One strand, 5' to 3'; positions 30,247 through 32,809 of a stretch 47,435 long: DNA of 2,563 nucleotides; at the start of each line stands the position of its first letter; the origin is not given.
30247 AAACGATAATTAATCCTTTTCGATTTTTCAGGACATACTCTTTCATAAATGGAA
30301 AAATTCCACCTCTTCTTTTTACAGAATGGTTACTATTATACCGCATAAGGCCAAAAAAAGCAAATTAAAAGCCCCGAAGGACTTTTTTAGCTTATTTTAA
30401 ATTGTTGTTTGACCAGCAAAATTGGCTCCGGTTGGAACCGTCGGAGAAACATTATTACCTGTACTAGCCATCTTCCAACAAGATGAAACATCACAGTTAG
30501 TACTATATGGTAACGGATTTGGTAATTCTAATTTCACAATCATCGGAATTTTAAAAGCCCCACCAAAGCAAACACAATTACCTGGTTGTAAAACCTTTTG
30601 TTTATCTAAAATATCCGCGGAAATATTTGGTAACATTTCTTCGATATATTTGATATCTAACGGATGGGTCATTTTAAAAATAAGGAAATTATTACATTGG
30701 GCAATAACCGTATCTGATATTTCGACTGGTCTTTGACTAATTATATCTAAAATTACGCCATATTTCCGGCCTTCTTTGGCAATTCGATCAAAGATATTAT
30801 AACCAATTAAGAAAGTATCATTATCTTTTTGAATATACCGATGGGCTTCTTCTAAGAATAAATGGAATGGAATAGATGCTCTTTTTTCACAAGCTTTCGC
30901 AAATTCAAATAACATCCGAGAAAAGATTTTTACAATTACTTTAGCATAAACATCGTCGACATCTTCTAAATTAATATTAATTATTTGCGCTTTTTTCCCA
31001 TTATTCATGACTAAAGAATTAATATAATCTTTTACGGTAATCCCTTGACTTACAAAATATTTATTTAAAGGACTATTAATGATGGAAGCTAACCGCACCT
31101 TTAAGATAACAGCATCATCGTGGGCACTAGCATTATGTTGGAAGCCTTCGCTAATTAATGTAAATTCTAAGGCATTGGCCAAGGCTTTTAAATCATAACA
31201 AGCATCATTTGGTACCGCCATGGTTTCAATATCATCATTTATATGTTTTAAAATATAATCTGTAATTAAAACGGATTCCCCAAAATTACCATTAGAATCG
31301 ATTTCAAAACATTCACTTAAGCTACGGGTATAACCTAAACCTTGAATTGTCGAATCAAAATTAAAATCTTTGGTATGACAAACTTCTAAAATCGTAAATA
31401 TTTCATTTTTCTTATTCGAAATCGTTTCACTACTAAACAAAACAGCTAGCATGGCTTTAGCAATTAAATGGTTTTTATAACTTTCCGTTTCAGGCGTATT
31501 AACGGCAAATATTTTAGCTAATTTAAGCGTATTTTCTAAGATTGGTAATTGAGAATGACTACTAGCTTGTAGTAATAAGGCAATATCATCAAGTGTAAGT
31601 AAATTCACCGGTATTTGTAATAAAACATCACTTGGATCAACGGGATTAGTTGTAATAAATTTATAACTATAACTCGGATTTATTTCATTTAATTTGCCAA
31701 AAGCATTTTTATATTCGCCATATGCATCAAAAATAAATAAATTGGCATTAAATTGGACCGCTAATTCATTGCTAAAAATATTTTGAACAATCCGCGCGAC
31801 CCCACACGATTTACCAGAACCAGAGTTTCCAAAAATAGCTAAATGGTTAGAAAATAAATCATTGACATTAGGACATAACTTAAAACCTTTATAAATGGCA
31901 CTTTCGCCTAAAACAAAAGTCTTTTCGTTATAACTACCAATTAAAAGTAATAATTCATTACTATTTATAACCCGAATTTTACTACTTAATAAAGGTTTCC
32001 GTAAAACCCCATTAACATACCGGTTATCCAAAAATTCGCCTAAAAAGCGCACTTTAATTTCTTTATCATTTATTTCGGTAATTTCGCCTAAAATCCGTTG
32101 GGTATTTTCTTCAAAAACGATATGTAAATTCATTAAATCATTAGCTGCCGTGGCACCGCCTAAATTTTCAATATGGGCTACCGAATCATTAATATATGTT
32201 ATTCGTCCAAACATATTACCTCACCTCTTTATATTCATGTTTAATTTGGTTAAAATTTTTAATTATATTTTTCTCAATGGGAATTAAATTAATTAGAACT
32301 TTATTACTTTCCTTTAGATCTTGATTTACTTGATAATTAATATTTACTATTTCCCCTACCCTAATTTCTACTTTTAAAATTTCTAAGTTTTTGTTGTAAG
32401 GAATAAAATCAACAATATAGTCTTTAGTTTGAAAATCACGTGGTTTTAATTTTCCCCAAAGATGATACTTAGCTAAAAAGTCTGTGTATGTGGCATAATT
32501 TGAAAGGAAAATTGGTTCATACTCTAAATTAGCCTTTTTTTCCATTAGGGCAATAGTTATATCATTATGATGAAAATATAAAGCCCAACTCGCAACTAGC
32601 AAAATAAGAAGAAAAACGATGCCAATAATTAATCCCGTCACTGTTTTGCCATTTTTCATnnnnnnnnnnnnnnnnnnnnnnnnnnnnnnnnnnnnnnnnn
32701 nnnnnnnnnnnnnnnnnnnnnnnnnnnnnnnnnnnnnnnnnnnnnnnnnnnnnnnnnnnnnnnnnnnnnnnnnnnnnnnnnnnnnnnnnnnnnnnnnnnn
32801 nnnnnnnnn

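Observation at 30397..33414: Coupled three-gene cassette: two bitopic membrane proteins plus a HerA-type ATPase with no known partner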

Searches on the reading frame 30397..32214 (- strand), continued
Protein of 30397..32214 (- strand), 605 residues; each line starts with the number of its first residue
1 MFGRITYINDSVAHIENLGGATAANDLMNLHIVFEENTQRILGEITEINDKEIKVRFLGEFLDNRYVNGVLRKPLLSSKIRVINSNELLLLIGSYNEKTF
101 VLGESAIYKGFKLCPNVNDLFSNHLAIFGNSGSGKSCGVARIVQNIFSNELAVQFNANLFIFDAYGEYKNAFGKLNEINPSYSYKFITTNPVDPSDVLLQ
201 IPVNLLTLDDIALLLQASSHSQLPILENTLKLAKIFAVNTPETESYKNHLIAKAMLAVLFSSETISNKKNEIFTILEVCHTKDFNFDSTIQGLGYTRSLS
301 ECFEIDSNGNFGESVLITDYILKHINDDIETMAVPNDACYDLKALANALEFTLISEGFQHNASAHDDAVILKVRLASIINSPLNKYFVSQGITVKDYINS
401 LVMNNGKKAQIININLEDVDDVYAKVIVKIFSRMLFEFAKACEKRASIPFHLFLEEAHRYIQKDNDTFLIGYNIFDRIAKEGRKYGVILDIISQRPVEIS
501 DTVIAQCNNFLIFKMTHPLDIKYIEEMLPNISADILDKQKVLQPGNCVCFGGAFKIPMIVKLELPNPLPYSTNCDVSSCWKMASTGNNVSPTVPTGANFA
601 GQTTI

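Call 79: search_solved_structures(query=A5, max_evalue=0.001, show_alignments=1)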
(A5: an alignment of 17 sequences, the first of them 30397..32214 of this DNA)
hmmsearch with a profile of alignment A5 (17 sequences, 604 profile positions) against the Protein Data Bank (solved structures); distinct sequences matched with E-value up to 0.001: 9.
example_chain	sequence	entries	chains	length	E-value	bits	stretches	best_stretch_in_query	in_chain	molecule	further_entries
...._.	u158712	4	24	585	5.9e-52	180.4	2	414-583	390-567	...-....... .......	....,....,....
8xau_A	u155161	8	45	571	7e-43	150.4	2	389-583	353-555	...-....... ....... | HerA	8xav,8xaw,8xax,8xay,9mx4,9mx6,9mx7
8ziq_M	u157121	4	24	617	9.3e-41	143.4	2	408-582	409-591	HerA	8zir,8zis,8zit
4d2i_A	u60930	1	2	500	8.8e-35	123.7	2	386-587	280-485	HERA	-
8wiv_A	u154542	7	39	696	5.8e-33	117.7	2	422-585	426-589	Helicase HerA central domain-containing protein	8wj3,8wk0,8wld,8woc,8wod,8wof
8yho_A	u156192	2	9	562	6.7e-31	110.8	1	72-561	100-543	DUF87 domain-containing protein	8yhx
8j4u_M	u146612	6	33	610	6.2e-30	107.7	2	413-582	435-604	Nucleoside triphosphate hydrolase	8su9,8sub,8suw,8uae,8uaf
9x1l_A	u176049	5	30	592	2.3e-19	72.7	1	448-563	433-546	DNA helicase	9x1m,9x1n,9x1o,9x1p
8wet_A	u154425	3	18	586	5.6e-08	35.1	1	431-525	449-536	TdpA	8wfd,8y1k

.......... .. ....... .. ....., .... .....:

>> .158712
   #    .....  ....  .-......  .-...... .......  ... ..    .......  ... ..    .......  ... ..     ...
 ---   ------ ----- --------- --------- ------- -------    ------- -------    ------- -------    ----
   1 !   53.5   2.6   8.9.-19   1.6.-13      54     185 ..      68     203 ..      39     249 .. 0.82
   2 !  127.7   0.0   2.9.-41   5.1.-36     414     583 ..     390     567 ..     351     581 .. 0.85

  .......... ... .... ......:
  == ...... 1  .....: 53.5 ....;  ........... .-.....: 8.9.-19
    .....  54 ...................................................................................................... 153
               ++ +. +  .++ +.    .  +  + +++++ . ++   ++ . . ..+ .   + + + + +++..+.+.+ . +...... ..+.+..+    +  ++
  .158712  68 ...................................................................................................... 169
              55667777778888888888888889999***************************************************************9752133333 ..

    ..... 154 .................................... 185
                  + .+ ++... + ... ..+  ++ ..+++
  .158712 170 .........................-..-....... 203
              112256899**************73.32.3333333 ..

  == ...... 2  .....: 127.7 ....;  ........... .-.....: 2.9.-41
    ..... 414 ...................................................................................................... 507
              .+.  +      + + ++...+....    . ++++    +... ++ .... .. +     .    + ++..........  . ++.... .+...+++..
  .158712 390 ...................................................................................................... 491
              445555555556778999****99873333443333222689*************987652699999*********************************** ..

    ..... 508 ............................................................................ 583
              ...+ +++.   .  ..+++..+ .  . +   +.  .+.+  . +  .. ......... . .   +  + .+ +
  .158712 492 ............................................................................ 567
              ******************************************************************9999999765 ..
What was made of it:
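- Closest known: HerA-NurA DNA end-resection complexes. Same: HerA-clade ATPase: 4d2i E 8.8e-35 with a profile (call 79).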

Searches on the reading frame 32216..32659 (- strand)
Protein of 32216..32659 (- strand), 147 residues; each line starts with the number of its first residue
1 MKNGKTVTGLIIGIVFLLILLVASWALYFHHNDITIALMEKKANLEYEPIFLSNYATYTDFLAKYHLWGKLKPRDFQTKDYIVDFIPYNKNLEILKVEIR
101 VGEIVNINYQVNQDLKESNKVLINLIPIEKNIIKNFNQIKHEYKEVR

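Call 3: search_protein_families(library=pfam, proteins=[window:32216-32659:-], max_evalue=1)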
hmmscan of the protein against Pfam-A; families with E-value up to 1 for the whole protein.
window:32216-32659:- (147 aa): 3 families
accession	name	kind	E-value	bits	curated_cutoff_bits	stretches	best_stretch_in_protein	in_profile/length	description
PF06638.16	Strabismus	-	0.071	12.2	25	1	4-35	124-156/503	Strabismus protein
PF06772.16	LtrA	-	0.087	12.5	31.9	1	7-48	208-246/356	Bacterial low temperature requirement A protein (LtrA)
PF06298.16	PsbY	-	0.34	11.3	24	1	14-28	7-21/35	Photosystem II protein Y (PsbY)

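Call 4: search_protein_families(library=padloc, proteins=[window:32216-32659:-], max_evalue=1)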
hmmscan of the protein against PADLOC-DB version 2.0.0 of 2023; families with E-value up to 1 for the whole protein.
window:32216-32659:- (147 aa): 1 family
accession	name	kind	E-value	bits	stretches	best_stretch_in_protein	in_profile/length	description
PDLC00612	ZorB1|ZorB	-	0.023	12.3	1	7-103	21-83/293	MotB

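Call 5: search_protein_families(library=ncbifam, proteins=[window:32216-32659:-], max_evalue=1)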
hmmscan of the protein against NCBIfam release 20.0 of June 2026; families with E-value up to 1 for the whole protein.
window:32216-32659:- (147 aa): 0 families

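Call 35: search_solved_structures(query=A2, max_evalue=10)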
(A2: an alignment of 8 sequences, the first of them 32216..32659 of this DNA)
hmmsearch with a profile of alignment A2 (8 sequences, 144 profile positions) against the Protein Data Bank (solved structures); distinct sequences matched with E-value up to 10: 2.
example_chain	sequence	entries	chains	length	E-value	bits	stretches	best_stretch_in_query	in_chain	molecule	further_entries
1ef5_A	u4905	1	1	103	0.28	14.4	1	25-96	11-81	RGL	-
3qkr_C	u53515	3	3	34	0.42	13.8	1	62-86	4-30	DNA double-strand break repair protein mre11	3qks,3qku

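Call 44: predict_structure(protein=window:32216-32659:-)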
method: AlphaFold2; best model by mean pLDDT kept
length: 147 residues; sequences in the alignment: 1
mean_pLDDT: 53.5   pTM: 0.30
mean pLDDT of the five models: 53.5, 50.5, 45.8, 44.9, 44.6
residues with pLDDT >= 90: 14; 70-90: 10; 50-70: 40; < 50: 83
segments of 3 or more residues with pLDDT < 50: 38-62, 64-93, 115-125, 138-147
pLDDT, mean of each block of 10 residues (from residue 1): 73 94 83 56 31 39 44 39 43 51 52 48 49 54 41
secondary structure, 60 per line:
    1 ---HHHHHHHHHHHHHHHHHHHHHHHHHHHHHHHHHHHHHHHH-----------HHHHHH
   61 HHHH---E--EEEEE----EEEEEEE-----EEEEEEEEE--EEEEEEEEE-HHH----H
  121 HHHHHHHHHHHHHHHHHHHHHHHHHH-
elements in order: H4-43 H55-64 E71-75 E80-86 E92-100 E103-111 H120-146
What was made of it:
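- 32216..32659 (-): Gene B: a 147-aa single-pass membrane protein with a small beta-rich ectodomain of no assigned family. It overlaps A by ATGA and ends 1 nt before HerA. The single-sequence model is unusable, pLDDT 53 (call 44).
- Tried and rejected: The single-sequence model had pLDDT 53 and was not used for a fold search (call 44).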

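Call 66: search_protein_families(library=pfam, alignment_id=A2, max_evalue=1)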
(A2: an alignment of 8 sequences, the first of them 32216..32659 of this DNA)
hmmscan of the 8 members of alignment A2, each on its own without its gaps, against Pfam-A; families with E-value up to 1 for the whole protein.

A. member 1, window:32216-32659:- (147 aa): 3 families
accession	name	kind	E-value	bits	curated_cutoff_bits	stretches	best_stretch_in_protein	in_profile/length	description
PF06638.16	Strabismus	-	0.071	12.2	25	1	4-35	124-156/503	Strabismus protein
PF06772.16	LtrA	-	0.087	12.5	31.9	1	7-48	208-246/356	Bacterial low temperature requirement A protein (LtrA)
PF06298.16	PsbY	-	0.34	11.3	24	1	14-28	7-21/35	Photosystem II protein Y (PsbY)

B. families by the number of members that match (of 8 scanned): 16 families
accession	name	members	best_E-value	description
PF12698.13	ABC2_membrane_3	2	0.039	ABC-2 family transporter protein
PF09756.15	DDRGK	1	0.017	DDRGK domain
PF09625.15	VP9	1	0.021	VP9 protein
PF14283.11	CD1107-like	1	0.021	Mobile element protein CD1107-like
PF04784.19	DUF547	1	0.037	Protein of unknown function, DUF547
PF08999.15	SP_C-Propep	1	0.044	Surfactant protein C, N terminal propeptide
PF23057.1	RBD_ZCCHC3_1st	1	0.05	ZCCHC3, first RNA-binding domain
PF15330.11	SIT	1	0.055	SHP2-interacting transmembrane adaptor protein, SIT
PF06638.16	Strabismus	1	0.071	Strabismus protein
PF07009.16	NusG_II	1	0.079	NusG domain II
PF06772.16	LtrA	1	0.087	Bacterial low temperature requirement A protein (LtrA)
PF12742.12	Gryzun-like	1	0.096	Gryzun, putative Golgi trafficking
PF09307.15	MHC2-interact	1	0.12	CLIP, MHC2 interacting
PF05108.18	T7SS_ESX1_EccB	1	0.25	Type VII secretion system ESX-1, transport TM domain B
PF13786.12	DUF4179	1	0.25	Domain of unknown function (DUF4179)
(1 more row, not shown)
